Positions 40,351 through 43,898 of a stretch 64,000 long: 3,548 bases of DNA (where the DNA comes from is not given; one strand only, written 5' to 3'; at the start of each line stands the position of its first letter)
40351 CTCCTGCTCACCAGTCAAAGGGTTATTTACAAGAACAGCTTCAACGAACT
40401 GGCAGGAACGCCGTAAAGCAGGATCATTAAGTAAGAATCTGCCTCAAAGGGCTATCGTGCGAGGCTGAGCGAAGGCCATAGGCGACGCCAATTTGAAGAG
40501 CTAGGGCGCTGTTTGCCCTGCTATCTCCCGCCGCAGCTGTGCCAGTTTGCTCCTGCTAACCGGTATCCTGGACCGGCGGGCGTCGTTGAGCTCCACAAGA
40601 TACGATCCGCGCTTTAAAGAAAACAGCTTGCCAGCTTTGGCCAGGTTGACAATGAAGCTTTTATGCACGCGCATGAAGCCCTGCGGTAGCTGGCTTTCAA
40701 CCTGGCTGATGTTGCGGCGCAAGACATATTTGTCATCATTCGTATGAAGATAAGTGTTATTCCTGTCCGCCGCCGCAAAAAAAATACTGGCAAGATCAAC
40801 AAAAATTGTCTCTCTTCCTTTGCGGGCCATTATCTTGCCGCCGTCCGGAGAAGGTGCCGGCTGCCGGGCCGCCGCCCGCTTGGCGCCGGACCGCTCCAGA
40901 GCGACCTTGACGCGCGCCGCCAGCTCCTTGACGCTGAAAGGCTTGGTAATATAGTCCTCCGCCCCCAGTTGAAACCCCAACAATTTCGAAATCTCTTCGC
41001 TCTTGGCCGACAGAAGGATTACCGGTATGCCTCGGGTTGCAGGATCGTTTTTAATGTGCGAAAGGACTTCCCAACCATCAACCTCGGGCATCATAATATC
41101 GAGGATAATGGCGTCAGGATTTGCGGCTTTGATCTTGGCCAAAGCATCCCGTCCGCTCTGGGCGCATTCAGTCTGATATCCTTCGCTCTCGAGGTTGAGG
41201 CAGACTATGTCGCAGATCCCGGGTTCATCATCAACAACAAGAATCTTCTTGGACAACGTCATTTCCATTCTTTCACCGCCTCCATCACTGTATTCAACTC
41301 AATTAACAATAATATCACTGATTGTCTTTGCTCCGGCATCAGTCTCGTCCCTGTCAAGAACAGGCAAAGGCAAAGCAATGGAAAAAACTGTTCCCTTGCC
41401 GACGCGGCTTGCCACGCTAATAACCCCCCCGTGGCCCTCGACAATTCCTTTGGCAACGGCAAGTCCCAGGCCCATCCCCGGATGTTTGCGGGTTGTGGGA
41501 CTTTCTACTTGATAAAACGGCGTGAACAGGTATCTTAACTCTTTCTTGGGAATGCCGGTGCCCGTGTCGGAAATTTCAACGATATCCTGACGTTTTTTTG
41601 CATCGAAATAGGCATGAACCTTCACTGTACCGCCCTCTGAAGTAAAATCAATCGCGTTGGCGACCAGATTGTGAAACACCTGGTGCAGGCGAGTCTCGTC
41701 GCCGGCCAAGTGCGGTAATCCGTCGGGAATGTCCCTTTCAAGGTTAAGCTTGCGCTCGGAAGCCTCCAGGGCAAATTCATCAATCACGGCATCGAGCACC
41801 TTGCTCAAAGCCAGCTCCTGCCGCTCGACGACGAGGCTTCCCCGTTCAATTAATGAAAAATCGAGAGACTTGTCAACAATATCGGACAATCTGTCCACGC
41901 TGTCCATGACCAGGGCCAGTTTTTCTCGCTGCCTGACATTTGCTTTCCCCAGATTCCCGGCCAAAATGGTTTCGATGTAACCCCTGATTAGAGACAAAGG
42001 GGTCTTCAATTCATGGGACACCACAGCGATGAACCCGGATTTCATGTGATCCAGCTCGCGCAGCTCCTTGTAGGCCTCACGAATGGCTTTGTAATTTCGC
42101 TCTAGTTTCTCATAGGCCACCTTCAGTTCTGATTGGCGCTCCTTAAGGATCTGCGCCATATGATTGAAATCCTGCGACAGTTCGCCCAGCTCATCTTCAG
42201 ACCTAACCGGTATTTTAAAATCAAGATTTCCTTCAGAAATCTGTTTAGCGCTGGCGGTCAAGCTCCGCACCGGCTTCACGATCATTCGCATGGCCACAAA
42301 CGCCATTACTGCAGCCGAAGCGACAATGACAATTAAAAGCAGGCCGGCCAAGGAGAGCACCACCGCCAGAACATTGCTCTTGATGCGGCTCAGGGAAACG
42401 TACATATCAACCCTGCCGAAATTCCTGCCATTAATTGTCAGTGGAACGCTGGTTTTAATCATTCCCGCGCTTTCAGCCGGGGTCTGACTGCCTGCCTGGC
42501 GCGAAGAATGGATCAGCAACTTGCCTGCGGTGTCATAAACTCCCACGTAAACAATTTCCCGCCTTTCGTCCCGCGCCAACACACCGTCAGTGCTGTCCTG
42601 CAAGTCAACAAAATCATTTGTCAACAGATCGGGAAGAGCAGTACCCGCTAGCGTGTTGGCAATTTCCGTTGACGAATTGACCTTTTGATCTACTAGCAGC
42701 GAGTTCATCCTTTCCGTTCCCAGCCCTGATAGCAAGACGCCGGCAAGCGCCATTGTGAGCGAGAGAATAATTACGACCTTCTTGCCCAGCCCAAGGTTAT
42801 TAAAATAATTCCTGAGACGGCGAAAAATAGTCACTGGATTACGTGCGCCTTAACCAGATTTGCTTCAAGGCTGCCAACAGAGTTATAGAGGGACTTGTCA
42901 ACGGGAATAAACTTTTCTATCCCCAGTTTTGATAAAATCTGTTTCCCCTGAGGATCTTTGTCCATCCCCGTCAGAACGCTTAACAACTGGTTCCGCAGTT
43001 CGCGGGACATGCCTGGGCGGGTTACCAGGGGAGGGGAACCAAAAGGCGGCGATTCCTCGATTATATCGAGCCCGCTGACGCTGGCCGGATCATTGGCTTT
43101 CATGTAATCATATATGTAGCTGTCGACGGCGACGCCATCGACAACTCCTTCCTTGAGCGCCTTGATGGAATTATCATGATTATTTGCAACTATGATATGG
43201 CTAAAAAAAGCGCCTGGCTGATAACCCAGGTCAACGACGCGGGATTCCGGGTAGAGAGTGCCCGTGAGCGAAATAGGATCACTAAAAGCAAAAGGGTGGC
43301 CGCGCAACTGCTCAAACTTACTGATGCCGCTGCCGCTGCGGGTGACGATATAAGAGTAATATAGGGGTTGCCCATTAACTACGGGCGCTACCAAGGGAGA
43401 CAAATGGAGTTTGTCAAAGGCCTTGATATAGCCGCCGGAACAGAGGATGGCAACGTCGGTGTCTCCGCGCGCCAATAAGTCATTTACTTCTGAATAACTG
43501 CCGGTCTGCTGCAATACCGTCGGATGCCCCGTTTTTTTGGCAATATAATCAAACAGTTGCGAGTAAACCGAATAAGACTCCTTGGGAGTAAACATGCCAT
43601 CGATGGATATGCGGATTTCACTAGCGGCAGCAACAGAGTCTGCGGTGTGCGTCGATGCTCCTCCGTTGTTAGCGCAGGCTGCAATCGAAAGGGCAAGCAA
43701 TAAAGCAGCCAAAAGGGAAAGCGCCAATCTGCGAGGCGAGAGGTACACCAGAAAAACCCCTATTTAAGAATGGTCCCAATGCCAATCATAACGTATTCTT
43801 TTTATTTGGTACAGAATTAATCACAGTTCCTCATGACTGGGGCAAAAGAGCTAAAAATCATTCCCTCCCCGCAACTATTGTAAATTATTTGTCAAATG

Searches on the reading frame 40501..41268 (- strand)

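Call 5: search_protein_families(library=ncbifam, proteins=[window:40501-41268:-], max_evalue=0.01)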
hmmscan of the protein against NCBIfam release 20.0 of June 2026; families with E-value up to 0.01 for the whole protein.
window:40501-41268:- (255 aa): 101 families (the best 25 are shown)
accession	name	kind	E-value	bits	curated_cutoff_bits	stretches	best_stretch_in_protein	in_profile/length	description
NF040534.1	resp_reg_YycF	equivalog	5e-39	133.9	340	1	7-133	1-124/231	response regulator YycF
NF053854.1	RespRegPhoBBctds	equivalog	4.1e-38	131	270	1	9-165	1-157/225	two-component system response regulator PhoB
TIGR02154.1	PhoB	equivalog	5.3e-38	130.6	296.2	1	6-131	2-127/226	phosphate regulon transcriptional regulator PhoB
NF008296.0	PRK11083.1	equivalog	4.5e-36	124.4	273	1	7-134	4-128/228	two-component system response regulator CreB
NF045944.1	ResRegRpaBCyano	equivalog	6.6e-32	110.7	330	1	10-134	1-122/229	response regulator transcription factor RpaB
NF033117.2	vanR_ACDEGLN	exception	2.6e-31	109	350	1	9-128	1-117/226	VanR-ABDEGLN family response regulator transcription factor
NF033120.0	vanR_FM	exception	9.8e-31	107.2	460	1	8-132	5-126/231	vancomycin resistance response regulator transcription factor, VanR-F/VanR-M family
NF040689.1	MtrAB_MtrA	equivalog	1.1e-30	106.6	300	1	9-130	1-119/219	MtrAB system response regulator MtrA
NF007982.1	PRK10710.1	equivalog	6e-30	104.6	380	1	5-134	6-132/235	envelope stress response regulator BaeR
NF007546.0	PRK10161.1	equivalog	3.3e-29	102.1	471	1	6-126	2-122/229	phosphate response regulator transcription factor PhoB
NF007135.0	PRK09581.1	equivalog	4e-28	98.4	474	1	6-122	2-118/457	PleD family two-component system response regulator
NF000403.1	vanR-C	exception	1.1e-27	97.1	480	1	6-128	2-121/231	vancomycin resistance response regulator transcription factor VanR-C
TIGR01387.1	cztR_silR_copR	subfamily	1.5e-27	96.6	279.2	1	9-132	1-122/218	heavy metal response regulator transcription factor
NF041733.1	resp_reg_CseB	equivalog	1.5e-27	96.4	350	1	8-139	2-129/228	two-component system response regulator CseB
NF012227.0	AdeR_RR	equivalog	3.3e-27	95.5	340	1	6-133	11-135/239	efflux system response regulator transcription factor AdeR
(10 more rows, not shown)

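Call 90: search_protein_families(library=pfam, proteins=[window:40501-41268:-], max_evalue=0.01)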
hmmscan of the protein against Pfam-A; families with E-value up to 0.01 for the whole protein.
window:40501-41268:- (255 aa): 2 families
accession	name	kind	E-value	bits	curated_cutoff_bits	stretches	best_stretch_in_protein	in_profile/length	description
PF00072.30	Response_reg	-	2.5e-28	98.9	30.2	1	9-121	1-111/111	Response regulator receiver domain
PF04397.21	LytTR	-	2.6e-20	72.9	22.6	1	153-247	2-95/98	LytTr DNA-binding domain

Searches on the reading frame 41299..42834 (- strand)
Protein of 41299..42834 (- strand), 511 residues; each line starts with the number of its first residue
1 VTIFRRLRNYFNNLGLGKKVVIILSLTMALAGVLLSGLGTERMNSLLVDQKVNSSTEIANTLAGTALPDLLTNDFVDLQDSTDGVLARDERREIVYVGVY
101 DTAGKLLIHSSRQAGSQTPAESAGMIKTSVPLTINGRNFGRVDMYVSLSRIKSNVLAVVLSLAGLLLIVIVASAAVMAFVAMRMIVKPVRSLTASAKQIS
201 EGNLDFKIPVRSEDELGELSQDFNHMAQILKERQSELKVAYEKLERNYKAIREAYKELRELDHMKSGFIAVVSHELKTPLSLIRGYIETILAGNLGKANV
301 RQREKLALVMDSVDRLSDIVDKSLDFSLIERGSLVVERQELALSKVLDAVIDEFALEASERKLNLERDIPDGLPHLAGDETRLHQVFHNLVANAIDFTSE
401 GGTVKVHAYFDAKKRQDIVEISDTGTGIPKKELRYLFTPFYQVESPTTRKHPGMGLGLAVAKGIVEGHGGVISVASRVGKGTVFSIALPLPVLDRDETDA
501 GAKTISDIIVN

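Call 5: search_protein_families(library=ncbifam, proteins=[window:41299-42834:-], max_evalue=0.01)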
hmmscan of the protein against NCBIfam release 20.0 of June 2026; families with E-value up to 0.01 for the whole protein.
window:41299-42834:- (511 aa): 91 families (the best 25 are shown)
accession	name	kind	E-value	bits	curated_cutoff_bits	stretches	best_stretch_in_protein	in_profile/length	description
NF033092.0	HK_WalK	equivalog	1.2e-66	225.6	725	2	259-490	366-594/594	cell wall metabolism sensor histidine kinase WalK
NF046044.1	PnpS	equivalog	2.3e-65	221.1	400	2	257-489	162-390/390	two-component system histidine kinase PnpS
NF008318.0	PRK11107.1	equivalog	7.2e-58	196.4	890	1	146-492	164-520/920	two-component sensor histidine kinase BarA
TIGR02966.1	phoR_proteo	equivalog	3.1e-56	190.8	334.2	1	226-487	76-332/333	phosphate regulon sensor histidine kinase PhoR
NF012163.2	BaeS_SmeS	equivalog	2e-54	185.2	500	2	257-476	232-444/457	sensor histidine kinase efflux regulator BaeS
TIGR02956.1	TMAO_torS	equivalog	6.8e-54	183.3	676.5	1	218-501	417-693/967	TMAO reductase system sensor histidine kinase/response regulator TorS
NF045911.1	TCSHisKinNblS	equivalog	8.4e-52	176.3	1000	2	260-488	383-618/621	two-component system sensor histidine kinase NblS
NF040691.1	MtrAB_MtrB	equivalog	8.8e-51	173.5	450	2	250-490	256-492/507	MtrAB system histidine kinase MtrB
NF011874.0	PRK15347.1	equivalog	1.7e-50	172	852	1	134-492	271-616/921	two component system sensor kinase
NF008468.0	PRK11360.1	equivalog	1.3e-49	169.2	646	2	268-490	399-608/616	two-component system sensor histidine kinase AtoS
NF007837.0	PRK10549.1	equivalog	1.5e-47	162.4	603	2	258-490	233-458/466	envelope stress sensor histidine kinase BaeS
NF041210.1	his_kin_PieS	equivalog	2.2e-47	162.1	850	1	166-490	172-470/474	two component system sensor histidine kinase PieS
NF041947.1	LuxQ_Vibrio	equivalog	5.5e-46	156.9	1200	1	252-500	459-706/843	quorum-sensing autoinducer 2 sensor kinase/phosphatase LuxQ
NF041735.1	hist_kin_RppB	equivalog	8.2e-46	156.7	400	1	267-489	218-438/438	two-component system sensor histidine kinase RppB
NF038297.2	hybrid_HK_HrmK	equivalog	1.2e-45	156.3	725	1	241-494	211-461/607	hybrid histidine kinase/response regulator HrmK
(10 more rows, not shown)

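Call 90: search_protein_families(library=pfam, proteins=[window:41299-42834:-], max_evalue=0.01)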
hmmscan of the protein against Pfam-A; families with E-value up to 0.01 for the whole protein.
window:41299-42834:- (511 aa): 4 families
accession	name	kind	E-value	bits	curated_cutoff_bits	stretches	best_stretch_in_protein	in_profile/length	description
PF02518.31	HATPase_c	-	6e-29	101.2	26.4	1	378-491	1-110/111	Histidine kinase-, DNA gyrase B-, and HSP90-like ATPase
PF00672.30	HAMP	-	1.7e-16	60.7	25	1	181-231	2-52/53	HAMP domain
PF00512.31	HisKA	-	5.4e-16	58.8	26.9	1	265-332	2-66/66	His Kinase A (phospho-acceptor) domain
PF13589.12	HATPase_c_3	-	0.0057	17.1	25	0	383-461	3-80/137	Histidine kinase-, DNA gyrase B-, and HSP90-like ATPase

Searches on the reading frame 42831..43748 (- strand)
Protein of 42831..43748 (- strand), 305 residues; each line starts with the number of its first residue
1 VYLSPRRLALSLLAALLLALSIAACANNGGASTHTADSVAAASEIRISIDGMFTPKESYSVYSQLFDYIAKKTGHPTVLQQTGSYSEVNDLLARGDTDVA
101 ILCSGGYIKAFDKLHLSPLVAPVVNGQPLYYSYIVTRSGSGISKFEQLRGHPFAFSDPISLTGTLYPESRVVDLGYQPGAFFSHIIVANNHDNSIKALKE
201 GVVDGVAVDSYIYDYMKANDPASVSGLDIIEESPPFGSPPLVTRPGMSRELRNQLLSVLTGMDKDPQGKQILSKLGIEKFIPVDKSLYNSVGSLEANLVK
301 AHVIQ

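Call 5: search_protein_families(library=ncbifam, proteins=[window:42831-43748:-], max_evalue=0.01)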
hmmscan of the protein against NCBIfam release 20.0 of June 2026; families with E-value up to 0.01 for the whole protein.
window:42831-43748:- (305 aa): 7 families
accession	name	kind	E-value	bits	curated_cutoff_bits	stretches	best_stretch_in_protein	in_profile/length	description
TIGR03431.1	PhnD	equivalog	5.1e-34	118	261.1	1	6-296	3-284/288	phosphonate ABC transporter substrate-binding protein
TIGR01098.1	3A0109s03R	subfamily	1.6e-33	116.3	112.05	1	10-260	6-251/253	phosphate/phosphite/phosphonate ABC transporter substrate-binding protein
TIGR04553.1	ABC_peri_selen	hypoth_equivalog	3.8e-16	59.3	250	1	61-292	18-256/266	putative selenate ABC transporter substrate-binding protein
NF045601.2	BstB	equivalog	1.9e-08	33.9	350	1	82-291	57-260/267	sterol transporter periplasmic substrate-binding protein BstB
TIGR02122.1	TRAP_TAXI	subfamily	0.0028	16.6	84.35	1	10-160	5-151/320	TAXI family TRAP transporter solute-binding subunit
NF050142.1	PG1828_fam_lipo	equivalog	0.0056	17.4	50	1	13-43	7-37/59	PG1828 family lipoprotein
NF049985.1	SBP_like_Rv1680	exception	0.0077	15.9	400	0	83-290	38-254/268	Rv1680 family SBP-like protein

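Call 26: search_solved_structures(query=window:42831-43748:-, max_evalue=0.01, show_alignments=3)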
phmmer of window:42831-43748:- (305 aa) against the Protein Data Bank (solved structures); distinct sequences matched with E-value up to 0.01: 17.
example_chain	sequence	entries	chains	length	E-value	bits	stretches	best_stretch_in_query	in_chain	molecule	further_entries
6x6b_A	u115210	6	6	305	5.1e-45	157.4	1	39-294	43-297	ArrX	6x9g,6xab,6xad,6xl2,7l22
6x8w_A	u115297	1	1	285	7.4e-44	153.6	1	39-294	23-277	ArrX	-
8ed5_A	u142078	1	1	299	5.5e-29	104.8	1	53-293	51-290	Putative periplasmic phosphite-binding-like protein (Pbl) PtxB-like protein designated Aio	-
6esv_A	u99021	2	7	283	9.2e-29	104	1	45-293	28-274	Putative periplasmic phosphite-binding-like protein (Pbl) PtxB-like protein designated Aio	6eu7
6esk_A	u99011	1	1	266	9.7e-29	103.9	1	46-293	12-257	Putative periplasmic phosphite-binding-like protein (Pbl) PtxB-like protein designated Aio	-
5o2j_A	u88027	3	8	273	4.4e-15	59.1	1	64-293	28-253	Probable phosphite transport system-binding protein PtxB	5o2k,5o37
5lv1_A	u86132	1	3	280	6.2e-13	52.1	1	65-288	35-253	PtxB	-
5jvb_A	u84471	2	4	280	3.4e-11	46.4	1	68-262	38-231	Phosphonate ABC transporter, periplasmic phosphonate-binding protein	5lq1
6ght_A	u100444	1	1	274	2.3e-09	40.4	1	45-286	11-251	Probable phosphite transport system-binding protein HtxB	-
5me4_A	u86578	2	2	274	2.4e-09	40.3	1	45-286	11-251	Probable phosphite transport system-binding protein HtxB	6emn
6ghq_A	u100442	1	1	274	2.9e-09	40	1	45-284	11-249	Probable phosphite transport system-binding protein HtxB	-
3p7i_A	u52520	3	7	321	2.3e-07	33.8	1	109-280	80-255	PhnD, subunit of alkylphosphonate ABC transporter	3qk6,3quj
3n5l_A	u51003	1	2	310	8.5e-07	31.9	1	63-286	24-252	Binding protein component of ABC phosphonate transporter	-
3s4u_A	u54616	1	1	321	9.4e-07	31.8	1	109-280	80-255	PhnD, subunit of alkylphosphonate ABC transporter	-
7s6g_A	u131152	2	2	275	2.4e-06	30.4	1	140-294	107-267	Phosphonate ABC type transporter/ substrate binding component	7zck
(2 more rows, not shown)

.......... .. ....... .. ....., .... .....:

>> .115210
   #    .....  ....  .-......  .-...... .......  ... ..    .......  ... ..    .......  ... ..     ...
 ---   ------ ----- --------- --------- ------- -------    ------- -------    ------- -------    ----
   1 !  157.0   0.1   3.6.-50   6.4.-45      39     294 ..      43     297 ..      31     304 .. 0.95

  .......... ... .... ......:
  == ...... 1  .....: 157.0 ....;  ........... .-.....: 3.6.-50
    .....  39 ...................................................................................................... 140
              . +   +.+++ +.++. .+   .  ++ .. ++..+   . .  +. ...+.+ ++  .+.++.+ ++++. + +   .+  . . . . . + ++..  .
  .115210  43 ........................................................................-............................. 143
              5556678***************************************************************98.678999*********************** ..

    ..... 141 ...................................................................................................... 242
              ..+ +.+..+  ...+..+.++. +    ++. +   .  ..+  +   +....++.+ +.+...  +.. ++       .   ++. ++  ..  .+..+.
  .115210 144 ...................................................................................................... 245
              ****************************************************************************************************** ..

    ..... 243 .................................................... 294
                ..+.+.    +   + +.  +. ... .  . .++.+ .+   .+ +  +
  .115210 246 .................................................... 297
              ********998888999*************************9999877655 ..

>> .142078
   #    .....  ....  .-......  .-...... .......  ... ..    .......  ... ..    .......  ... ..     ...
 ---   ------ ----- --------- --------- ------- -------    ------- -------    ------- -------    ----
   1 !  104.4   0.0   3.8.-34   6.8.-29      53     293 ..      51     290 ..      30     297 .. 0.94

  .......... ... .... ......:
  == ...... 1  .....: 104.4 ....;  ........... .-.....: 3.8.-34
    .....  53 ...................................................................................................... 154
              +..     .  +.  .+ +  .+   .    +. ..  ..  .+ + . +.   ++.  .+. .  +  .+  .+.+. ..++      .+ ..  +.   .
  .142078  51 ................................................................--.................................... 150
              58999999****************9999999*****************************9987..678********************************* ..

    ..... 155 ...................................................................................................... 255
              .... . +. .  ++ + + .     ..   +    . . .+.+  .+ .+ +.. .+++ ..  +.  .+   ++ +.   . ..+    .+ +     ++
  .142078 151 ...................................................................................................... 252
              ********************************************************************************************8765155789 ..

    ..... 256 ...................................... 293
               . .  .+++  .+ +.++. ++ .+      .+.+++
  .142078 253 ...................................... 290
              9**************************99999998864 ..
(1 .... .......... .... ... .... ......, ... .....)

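Call 90: search_protein_families(library=pfam, proteins=[window:42831-43748:-], max_evalue=0.01)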
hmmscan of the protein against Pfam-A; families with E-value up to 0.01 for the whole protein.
window:42831-43748:- (305 aa): 1 family
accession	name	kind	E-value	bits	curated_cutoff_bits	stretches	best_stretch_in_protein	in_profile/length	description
PF12974.12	Phosphonate-bd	-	2.9e-57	194.3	27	1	53-288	7-242/242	ABC transporter, phosphonate, periplasmic substrate-binding protein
